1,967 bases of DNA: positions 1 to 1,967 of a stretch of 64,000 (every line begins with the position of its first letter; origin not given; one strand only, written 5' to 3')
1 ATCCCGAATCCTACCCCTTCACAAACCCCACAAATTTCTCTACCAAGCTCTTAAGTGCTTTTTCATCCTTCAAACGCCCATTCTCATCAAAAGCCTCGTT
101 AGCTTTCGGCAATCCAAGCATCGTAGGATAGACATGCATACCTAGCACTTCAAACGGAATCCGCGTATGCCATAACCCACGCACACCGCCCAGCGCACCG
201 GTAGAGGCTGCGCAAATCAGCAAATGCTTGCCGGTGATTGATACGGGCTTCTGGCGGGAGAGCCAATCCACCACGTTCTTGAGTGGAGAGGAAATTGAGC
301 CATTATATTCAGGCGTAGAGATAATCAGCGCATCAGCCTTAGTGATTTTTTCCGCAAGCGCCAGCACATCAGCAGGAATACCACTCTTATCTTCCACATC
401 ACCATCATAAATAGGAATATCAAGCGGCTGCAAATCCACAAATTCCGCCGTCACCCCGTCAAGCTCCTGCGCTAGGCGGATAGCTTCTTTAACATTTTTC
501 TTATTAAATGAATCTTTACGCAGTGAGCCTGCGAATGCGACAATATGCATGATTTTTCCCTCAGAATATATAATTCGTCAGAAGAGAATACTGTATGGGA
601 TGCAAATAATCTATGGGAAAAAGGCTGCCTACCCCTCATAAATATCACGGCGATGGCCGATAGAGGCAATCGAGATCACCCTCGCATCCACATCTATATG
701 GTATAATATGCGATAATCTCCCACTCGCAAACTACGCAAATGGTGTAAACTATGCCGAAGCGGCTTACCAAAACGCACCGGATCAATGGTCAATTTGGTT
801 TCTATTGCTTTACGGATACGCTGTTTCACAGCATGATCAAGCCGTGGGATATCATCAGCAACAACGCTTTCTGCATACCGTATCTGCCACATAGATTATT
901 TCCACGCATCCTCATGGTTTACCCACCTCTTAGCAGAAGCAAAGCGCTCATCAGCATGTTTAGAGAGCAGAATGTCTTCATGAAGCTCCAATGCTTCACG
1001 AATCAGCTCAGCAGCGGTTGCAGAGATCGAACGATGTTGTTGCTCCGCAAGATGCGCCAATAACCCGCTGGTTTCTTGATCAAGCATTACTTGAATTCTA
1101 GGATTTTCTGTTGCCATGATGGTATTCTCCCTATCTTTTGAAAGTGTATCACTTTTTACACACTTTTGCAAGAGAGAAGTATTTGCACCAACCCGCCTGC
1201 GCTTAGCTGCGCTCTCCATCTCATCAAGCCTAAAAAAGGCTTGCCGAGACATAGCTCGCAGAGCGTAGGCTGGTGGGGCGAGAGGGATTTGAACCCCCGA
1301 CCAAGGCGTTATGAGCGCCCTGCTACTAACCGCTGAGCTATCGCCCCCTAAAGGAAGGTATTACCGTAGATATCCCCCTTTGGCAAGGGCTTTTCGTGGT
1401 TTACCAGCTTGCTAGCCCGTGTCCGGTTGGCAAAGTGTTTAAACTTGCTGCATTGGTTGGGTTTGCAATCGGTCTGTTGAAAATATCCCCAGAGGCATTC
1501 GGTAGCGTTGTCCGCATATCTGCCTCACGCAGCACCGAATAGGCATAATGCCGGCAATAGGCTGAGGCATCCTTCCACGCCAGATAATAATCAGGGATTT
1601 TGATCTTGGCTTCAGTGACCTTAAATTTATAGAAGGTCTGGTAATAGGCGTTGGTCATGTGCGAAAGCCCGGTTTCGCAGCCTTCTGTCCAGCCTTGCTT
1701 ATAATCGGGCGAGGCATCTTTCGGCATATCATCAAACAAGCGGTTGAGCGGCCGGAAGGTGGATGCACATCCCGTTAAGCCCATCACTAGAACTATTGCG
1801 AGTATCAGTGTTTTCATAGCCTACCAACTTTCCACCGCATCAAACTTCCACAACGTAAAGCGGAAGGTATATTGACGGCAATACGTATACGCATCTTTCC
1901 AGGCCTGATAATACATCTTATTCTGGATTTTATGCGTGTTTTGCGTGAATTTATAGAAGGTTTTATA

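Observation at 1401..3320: Tandem array of five paralogous small lipoproteins with a conserved two-cysteine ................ ... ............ core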

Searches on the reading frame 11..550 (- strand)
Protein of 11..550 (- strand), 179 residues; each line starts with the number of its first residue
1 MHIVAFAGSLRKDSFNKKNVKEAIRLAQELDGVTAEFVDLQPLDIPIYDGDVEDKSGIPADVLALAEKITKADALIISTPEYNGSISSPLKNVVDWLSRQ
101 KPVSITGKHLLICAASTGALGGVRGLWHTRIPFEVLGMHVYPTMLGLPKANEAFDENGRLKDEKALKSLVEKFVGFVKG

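Call 76: search_protein_families(library=pfam, proteins=[window:11-550:-], max_evalue=0.001)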
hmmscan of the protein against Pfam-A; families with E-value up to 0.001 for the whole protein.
window:11-550:- (179 aa): 2 families
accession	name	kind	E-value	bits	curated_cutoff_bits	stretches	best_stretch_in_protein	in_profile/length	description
PF03358.20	FMN_red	-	1.2e-37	129.3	24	1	1-150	1-150/152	NADPH-dependent FMN reductase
PF02525.22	Flavodoxin_2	-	9.4e-10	39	27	1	1-145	1-174/198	Flavodoxin-like fold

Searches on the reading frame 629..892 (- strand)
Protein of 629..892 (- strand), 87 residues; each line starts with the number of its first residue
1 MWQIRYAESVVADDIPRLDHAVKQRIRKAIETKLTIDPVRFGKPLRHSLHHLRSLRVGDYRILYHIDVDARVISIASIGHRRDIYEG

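Call 76: search_protein_families(library=pfam, proteins=[window:629-892:-], max_evalue=0.001)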
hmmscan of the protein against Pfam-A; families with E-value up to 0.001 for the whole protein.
window:629-892:- (87 aa): 1 family
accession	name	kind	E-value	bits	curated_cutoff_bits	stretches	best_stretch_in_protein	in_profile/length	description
PF05016.21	ParE_toxin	-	1.7e-09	38.5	23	1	13-85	9-89/89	ParE toxin of type II toxin-antitoxin system, parDE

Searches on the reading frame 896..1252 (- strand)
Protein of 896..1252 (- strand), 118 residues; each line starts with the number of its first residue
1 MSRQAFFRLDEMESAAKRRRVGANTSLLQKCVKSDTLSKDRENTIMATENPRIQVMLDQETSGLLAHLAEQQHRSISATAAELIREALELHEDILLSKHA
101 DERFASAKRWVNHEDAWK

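Call 76: search_protein_families(library=pfam, proteins=[window:896-1252:-], max_evalue=0.001)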
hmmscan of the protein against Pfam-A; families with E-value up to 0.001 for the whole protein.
window:896-1252:- (118 aa): 1 family
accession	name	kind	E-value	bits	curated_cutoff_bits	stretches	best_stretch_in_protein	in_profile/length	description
PF01402.27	RHH_1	-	0.00097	19.4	20.5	0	52-91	1-36/39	Ribbon-helix-helix protein, copG family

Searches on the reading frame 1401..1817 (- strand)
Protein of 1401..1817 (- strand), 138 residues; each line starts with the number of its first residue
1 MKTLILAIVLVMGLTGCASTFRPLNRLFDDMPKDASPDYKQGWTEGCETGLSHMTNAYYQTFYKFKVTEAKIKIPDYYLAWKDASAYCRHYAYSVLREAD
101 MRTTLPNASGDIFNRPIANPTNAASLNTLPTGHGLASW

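Call 4: search_protein_families(library=pfam, proteins=[window:1404-1817:-], max_evalue=1)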
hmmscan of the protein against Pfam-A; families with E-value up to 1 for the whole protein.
seq(138 aa): 2 families
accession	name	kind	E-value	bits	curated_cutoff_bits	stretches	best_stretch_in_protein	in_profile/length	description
PF18692.7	DUF5640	-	0.019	15.3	28.5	1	49-94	22-66/85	Family of unknown function (DUF5640)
PF08139.17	LPAM_1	-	0.57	11.2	20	1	1-18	1-18/18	Prokaryotic membrane lipoprotein lipid attachment site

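Call 5: search_protein_families(library=ncbifam, proteins=[window:1404-1817:-], max_evalue=1)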
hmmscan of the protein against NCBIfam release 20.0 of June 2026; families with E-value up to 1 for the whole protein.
seq(138 aa): 1 family
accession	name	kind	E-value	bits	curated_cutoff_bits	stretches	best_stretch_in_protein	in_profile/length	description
NF045606.1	lipo_J517_1871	equivalog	0.0047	16.9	60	1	1-46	1-45/133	J517_1871 family lipoprotein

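Call 8: search_solved_structures(query=A1, max_evalue=10)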
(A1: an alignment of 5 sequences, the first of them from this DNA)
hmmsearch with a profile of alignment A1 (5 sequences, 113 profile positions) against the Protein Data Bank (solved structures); distinct sequences matched with E-value up to 10: 1.
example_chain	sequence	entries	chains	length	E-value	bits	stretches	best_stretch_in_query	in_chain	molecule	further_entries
7o3j_C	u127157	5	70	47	0.2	15.1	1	2-40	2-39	TrwH protein | TrwH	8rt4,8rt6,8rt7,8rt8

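Call 49: search_protein_families(library=padloc, proteins=[window:1401-1817:-], max_evalue=0.1)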
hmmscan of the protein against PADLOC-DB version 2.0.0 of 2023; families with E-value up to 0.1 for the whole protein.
window:1401-1817:- (138 aa): 0 families
